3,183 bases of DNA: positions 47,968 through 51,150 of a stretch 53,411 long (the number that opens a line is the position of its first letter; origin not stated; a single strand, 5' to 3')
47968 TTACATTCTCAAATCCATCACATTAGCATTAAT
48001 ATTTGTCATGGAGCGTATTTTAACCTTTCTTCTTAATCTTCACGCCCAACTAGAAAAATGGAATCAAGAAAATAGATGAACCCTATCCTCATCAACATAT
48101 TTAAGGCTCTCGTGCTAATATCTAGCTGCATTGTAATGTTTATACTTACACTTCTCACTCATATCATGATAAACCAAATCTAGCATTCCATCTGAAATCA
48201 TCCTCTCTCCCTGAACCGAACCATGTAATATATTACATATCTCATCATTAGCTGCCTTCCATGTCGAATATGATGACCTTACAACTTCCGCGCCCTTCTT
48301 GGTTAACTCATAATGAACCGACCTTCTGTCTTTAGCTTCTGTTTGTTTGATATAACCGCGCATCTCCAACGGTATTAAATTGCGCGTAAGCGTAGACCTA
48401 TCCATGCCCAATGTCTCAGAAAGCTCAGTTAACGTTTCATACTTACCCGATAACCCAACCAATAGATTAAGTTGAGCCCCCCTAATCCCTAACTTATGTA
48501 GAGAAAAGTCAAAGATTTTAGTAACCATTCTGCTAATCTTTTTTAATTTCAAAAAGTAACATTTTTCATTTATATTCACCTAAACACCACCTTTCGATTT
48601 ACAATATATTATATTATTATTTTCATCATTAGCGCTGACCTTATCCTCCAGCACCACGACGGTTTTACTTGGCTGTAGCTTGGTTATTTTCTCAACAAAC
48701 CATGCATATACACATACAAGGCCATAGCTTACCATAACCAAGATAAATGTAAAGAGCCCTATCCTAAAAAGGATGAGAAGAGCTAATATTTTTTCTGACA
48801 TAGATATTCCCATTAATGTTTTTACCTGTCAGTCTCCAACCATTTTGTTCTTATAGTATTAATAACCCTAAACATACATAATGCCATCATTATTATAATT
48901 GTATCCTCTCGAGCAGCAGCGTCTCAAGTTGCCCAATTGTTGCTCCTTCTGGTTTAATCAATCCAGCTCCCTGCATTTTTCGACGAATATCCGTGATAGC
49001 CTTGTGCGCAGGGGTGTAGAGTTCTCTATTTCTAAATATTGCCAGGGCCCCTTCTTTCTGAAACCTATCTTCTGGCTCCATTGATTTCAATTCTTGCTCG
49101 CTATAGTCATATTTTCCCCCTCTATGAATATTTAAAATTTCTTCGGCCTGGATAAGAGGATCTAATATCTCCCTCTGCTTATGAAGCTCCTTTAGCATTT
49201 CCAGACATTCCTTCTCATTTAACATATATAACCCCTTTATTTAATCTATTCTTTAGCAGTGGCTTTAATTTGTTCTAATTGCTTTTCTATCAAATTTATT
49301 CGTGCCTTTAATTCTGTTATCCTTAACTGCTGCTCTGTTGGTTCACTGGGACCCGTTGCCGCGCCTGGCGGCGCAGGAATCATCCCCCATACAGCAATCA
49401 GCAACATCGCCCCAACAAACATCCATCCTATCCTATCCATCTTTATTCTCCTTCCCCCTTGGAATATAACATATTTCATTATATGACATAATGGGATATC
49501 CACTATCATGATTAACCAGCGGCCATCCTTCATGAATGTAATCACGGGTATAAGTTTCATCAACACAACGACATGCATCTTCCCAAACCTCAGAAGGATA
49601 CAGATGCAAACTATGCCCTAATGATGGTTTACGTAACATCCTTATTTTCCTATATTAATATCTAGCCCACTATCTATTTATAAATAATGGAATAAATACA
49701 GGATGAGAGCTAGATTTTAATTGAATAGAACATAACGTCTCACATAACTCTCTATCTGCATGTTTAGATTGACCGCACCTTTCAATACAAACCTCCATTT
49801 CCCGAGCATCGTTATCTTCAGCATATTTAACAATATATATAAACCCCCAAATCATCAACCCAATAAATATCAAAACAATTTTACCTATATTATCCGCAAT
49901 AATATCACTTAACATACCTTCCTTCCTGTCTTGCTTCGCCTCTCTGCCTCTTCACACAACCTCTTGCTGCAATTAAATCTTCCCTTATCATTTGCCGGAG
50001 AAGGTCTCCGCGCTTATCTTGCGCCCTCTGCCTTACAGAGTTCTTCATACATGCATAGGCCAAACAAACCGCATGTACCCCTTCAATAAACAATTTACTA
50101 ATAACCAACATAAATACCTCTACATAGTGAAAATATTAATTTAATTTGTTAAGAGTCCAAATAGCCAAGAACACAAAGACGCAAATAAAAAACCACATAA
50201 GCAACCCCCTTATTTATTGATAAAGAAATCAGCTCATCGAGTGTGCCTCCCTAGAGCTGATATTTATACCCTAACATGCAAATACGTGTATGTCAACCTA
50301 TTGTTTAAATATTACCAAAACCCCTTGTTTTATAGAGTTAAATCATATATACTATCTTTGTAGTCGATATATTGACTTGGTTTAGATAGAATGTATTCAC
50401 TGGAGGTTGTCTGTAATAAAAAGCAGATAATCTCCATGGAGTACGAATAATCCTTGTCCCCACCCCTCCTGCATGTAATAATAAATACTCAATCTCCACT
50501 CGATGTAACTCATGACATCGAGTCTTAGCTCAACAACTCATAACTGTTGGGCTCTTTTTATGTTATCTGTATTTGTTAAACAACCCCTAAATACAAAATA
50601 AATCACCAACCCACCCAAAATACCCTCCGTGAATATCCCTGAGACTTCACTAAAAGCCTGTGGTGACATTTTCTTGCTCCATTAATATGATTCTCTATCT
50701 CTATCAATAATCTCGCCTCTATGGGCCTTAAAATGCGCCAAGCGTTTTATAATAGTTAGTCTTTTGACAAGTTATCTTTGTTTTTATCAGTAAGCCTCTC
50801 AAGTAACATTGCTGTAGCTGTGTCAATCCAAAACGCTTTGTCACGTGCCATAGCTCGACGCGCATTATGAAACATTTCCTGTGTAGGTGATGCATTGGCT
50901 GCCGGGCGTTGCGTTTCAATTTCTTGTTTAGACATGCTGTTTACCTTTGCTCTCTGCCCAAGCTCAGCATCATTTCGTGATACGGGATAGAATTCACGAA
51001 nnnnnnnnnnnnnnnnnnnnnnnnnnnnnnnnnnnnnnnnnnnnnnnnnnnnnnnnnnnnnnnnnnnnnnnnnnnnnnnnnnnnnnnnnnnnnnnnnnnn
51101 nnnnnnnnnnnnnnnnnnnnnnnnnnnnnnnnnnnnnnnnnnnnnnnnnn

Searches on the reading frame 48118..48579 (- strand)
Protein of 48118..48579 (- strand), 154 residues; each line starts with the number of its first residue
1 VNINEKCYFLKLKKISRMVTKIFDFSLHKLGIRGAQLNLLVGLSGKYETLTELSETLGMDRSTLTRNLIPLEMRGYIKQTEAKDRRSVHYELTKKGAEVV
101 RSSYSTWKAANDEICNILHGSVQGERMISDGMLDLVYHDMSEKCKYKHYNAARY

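Call 18: search_protein_families(library=phrogs, proteins=[window:48118-48579:-], max_evalue=0.001)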
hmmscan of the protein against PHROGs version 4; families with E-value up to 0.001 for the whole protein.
window:48118-48579:- (154 aa): 2 families
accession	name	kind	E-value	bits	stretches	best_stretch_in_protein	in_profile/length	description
phrog_4278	-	unknown function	4.1e-06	27.6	1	36-109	33-112/127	-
phrog_11961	-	unknown function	3e-05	24.7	1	44-106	51-114/150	-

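Call 19: search_protein_families(library=pfam, proteins=[window:48118-48579:-], max_evalue=0.001)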
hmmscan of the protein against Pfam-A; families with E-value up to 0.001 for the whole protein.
window:48118-48579:- (154 aa): 7 families
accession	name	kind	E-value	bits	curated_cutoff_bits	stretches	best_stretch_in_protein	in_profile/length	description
PF13463.12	HTH_27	-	2.2e-06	28.3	22.2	1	46-96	17-68/68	Winged helix DNA-binding domain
PF25213.1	HVO_A0261_N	-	2.5e-06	27.7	35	1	38-102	15-73/86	HVO_A0261 N-terminal domain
PF09339.16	HTH_IclR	-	1.5e-05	25.1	22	1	49-80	20-51/52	IclR helix-turn-helix domain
PF22381.2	Staph_reg_Sar_Rot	-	0.00014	22.3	27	1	21-100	1-82/85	Transcriptional regulator SarA/Rot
PF01047.28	MarR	-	0.00015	22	24.6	1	49-88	19-59/59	MarR family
PF12802.13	MarR_2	-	0.00032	21.2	27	1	48-87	21-61/61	MarR family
PF13601.12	HTH_34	-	0.00088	19.8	27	0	49-100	16-69/80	Winged helix DNA-binding domain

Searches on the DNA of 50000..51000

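Call 83: search_rna_families(source=window, start=50000, end=51000, threshold=evalue, max_evalue=1)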
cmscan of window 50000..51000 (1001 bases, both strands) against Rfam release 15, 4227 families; matches with E-value up to 1: 2.
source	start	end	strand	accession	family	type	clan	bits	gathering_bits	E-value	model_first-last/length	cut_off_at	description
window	50169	50247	-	RF00200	snoZ199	Gene; snRNA; snoRNA; CD-box;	-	23.3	47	0.32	1-84/84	no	Small nucleolar RNA Z199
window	50493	50560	+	RF02278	Betaproteobacteria_toxic_sRNA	Gene; sRNA;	-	18.1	50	0.76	1-64/64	no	Betaproteobacteria toxic small RNA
